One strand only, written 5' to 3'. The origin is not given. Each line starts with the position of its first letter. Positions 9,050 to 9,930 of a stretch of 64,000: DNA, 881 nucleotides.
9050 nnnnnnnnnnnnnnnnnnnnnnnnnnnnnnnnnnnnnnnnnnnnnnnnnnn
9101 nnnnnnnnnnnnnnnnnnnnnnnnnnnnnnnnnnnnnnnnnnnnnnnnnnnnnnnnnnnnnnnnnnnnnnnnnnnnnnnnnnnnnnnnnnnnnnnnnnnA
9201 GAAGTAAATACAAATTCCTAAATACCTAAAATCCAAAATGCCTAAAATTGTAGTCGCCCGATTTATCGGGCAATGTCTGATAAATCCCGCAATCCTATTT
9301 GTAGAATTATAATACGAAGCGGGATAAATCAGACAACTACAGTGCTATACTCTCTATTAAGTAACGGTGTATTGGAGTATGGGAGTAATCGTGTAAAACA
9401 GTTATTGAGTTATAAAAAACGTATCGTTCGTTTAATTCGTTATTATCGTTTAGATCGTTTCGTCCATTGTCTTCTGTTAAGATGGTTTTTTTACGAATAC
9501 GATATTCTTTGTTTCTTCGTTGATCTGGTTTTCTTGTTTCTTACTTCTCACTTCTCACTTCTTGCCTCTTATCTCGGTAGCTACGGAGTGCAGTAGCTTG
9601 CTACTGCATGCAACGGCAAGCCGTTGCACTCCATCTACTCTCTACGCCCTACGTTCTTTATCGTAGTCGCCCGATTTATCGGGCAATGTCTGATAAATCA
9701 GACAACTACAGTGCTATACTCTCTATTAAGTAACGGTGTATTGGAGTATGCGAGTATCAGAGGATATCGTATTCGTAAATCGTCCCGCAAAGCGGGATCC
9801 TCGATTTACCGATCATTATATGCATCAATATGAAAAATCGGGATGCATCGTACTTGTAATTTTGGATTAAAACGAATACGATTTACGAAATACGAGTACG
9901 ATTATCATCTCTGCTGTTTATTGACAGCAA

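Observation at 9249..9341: A MITE-like hairpin element family (about 23-bp TIRs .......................) in 5 copies, long and short forms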

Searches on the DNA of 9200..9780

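Call 76: search_rna_families(source=window, start=9200, end=9780, threshold=evalue, max_evalue=1)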
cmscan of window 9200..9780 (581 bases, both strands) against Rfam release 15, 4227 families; matches with E-value up to 1: 0.
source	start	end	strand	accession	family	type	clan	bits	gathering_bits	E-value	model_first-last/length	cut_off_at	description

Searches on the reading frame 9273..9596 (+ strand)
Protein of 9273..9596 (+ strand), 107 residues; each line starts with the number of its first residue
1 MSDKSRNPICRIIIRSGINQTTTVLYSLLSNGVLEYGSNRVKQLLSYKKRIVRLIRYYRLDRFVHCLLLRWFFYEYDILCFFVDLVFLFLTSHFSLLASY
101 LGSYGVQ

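Call 12: search_protein_families(library=pfam, proteins=[window:9273-9596:+])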
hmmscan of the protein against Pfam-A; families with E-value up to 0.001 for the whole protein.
window:9273-9596:+ (107 aa): 0 families
